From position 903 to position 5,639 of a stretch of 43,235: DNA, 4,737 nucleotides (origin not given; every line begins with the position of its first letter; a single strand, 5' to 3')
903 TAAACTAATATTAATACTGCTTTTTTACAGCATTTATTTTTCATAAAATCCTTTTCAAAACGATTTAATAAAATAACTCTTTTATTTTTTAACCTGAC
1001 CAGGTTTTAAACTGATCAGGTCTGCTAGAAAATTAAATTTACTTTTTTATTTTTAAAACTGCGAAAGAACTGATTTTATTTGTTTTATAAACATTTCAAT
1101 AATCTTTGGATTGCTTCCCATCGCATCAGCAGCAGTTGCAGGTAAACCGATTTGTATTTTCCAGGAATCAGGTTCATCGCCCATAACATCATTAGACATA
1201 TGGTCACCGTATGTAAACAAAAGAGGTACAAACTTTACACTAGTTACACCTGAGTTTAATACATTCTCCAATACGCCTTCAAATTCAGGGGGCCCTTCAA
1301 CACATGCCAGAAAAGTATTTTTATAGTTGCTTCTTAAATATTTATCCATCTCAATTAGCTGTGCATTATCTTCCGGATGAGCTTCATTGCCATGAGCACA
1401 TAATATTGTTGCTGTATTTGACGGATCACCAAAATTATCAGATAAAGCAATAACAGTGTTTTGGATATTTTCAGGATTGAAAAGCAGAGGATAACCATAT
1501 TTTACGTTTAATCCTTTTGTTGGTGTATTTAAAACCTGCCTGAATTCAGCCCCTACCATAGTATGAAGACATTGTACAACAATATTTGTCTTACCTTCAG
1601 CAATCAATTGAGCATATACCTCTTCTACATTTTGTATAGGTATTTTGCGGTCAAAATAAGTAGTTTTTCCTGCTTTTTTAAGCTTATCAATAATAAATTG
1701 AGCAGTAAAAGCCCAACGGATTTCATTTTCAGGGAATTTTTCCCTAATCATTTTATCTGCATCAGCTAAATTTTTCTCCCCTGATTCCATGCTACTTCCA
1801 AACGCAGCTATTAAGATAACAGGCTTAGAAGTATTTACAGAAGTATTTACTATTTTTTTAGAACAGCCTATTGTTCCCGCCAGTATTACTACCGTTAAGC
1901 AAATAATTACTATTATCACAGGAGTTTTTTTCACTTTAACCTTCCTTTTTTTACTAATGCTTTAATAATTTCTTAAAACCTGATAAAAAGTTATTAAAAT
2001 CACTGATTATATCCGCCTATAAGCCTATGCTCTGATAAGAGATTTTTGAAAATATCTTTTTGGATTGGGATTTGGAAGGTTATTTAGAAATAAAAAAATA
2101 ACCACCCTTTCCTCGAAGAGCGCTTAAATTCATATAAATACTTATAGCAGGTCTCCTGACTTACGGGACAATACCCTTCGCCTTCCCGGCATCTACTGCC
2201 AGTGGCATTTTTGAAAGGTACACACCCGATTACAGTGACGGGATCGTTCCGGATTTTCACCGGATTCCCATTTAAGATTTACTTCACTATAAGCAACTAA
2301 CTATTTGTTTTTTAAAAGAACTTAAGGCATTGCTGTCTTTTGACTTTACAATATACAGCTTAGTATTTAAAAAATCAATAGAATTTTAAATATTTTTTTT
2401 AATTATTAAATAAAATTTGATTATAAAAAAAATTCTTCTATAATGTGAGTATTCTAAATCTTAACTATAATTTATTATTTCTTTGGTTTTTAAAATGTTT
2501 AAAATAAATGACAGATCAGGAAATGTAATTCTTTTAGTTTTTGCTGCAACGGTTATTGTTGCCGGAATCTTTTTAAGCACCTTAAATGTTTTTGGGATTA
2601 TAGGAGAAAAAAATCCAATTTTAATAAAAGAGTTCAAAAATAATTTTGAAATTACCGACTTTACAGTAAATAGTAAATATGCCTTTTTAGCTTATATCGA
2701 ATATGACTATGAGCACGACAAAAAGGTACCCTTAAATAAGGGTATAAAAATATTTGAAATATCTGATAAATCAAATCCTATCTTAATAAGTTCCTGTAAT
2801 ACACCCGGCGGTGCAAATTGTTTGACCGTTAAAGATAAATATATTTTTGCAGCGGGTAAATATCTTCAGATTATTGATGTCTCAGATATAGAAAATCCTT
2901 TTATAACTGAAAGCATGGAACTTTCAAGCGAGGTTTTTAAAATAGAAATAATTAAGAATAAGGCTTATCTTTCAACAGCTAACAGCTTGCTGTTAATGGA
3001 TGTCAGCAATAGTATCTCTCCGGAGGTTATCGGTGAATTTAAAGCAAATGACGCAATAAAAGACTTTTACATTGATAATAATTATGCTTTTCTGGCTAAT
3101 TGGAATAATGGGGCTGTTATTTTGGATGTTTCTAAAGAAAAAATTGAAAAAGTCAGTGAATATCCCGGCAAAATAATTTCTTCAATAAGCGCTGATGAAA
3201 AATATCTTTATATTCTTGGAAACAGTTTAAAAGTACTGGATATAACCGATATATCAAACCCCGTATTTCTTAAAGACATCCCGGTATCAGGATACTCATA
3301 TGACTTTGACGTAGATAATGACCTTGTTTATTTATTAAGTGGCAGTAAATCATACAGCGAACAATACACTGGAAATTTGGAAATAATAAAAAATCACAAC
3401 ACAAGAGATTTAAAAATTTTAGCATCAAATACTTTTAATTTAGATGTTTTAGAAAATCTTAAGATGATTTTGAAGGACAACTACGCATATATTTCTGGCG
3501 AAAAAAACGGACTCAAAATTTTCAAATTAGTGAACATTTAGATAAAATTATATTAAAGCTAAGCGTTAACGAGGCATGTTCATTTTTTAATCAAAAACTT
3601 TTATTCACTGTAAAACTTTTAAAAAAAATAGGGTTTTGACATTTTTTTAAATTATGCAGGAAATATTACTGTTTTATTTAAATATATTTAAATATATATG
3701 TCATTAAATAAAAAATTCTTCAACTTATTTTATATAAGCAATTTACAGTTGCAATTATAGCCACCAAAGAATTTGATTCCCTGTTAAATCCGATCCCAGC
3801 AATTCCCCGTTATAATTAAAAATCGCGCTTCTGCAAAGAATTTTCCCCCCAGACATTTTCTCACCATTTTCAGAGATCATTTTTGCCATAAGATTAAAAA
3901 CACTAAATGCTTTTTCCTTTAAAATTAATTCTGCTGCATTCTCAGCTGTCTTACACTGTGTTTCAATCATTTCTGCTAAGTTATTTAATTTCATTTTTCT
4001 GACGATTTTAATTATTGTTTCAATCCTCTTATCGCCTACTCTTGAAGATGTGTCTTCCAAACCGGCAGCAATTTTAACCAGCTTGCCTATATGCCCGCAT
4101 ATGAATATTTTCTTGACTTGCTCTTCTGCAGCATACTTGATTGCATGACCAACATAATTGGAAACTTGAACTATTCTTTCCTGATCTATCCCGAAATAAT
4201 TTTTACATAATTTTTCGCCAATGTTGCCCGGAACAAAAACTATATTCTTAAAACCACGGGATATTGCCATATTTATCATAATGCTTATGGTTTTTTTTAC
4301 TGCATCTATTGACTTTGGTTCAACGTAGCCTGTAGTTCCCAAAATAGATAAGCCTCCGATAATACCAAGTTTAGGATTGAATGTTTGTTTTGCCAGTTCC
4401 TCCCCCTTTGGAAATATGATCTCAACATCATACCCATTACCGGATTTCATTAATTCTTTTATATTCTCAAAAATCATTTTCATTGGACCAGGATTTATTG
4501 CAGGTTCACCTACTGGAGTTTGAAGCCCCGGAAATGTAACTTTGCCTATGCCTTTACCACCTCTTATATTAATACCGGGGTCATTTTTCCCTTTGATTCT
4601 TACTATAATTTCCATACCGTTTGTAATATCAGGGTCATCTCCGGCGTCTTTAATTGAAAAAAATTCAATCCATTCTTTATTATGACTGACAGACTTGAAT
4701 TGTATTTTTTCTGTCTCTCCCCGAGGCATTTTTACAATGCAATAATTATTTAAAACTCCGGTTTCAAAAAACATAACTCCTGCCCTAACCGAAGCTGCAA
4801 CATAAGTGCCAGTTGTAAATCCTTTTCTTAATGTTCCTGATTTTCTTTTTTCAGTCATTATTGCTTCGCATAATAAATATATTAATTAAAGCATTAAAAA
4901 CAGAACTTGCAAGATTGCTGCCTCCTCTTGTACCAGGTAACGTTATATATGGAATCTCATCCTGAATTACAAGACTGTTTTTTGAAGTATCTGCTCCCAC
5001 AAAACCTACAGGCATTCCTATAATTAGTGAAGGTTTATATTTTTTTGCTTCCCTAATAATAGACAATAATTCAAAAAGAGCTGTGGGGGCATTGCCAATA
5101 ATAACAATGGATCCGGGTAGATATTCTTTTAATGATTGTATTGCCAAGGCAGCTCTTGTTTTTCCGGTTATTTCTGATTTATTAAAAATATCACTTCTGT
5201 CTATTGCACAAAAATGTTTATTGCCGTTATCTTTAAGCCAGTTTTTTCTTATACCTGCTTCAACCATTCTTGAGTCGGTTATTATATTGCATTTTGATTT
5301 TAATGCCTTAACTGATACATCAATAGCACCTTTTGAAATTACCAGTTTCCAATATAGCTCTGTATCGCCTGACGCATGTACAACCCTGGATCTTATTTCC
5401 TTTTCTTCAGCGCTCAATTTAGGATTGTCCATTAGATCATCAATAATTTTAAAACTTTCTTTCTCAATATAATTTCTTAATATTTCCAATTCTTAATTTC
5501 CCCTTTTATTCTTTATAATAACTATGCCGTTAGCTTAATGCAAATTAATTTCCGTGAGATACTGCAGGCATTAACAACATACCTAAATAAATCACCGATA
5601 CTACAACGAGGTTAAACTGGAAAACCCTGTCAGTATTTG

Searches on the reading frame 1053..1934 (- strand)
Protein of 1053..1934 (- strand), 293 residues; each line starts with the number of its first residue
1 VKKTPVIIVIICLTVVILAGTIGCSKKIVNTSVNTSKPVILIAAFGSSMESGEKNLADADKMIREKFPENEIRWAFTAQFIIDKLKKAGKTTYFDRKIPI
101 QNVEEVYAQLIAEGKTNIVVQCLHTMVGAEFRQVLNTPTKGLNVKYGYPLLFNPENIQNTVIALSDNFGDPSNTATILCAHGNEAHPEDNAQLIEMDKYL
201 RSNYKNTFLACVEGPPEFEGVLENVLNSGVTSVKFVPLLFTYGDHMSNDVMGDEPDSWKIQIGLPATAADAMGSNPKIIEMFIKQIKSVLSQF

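Call 7: search_protein_families(library=pfam, proteins=[window:1053-1934:-], max_evalue=1e-8)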
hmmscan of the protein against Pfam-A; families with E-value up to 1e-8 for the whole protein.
window:1053-1934:- (293 aa): 1 family
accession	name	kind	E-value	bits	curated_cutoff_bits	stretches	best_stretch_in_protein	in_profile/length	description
PF06180.16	CbiK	-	6.3e-40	137.6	26.2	1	40-290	3-261/262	Cobalt chelatase (CbiK)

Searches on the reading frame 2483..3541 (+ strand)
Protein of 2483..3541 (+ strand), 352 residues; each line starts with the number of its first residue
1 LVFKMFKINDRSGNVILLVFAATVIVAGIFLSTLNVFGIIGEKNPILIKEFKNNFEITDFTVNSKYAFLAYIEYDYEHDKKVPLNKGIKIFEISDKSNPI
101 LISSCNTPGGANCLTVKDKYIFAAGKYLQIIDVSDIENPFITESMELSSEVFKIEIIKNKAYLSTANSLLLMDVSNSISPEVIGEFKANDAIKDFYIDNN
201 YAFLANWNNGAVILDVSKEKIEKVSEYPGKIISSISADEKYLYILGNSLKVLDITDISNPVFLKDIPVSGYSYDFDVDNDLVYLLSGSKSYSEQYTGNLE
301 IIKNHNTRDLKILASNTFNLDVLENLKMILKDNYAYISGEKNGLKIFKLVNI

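Call 7: search_protein_families(library=pfam, proteins=[window:2483-3541:+], max_evalue=1e-8)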
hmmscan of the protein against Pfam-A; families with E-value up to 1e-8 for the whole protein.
window:2483-3541:+ (352 aa): 1 family
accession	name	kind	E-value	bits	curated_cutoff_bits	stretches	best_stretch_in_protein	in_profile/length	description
PF08309.17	LVIVD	-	2.3e-18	65.7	20.2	0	233-262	5-36/42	LVIVD repeat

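Call 64: search_protein_families(library=pfam, proteins=[window:2483-3541:+], max_evalue=0.001)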
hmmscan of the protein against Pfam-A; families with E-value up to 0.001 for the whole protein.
window:2483-3541:+ (352 aa): 2 families
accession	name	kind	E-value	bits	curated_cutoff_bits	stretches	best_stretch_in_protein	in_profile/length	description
PF08309.17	LVIVD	-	2.3e-18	65.7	20.2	0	233-262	5-36/42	LVIVD repeat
PF09826.15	Beta_propel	-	2.5e-07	30.4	22.4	0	166-295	29-138/495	Beta propeller domain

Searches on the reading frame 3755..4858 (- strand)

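Call 7: search_protein_families(library=pfam, proteins=[window:3755-4858:-], max_evalue=1e-8)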
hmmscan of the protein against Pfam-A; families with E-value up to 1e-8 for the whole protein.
window:3755-4858:- (367 aa): 1 family
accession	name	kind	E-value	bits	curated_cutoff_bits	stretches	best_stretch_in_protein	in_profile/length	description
PF01888.22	CbiD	-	6.7e-88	294.7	25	1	10-266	1-254/254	CbiD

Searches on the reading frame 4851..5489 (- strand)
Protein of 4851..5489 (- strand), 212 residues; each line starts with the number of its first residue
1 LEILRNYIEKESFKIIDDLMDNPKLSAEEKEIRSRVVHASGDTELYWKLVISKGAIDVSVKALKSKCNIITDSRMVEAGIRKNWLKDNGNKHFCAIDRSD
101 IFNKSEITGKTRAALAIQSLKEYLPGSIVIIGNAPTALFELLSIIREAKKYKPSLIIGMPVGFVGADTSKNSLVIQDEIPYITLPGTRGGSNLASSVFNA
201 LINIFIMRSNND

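Call 7: search_protein_families(library=pfam, proteins=[window:4851-5489:-], max_evalue=1e-8)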
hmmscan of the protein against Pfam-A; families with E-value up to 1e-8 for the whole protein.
window:4851-5489:- (212 aa): 1 family
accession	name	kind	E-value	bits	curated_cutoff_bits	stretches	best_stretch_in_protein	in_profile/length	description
PF02570.20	CbiC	-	3.1e-65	219.9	22.5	1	8-203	2-195/196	Precorrin-8X methylmutase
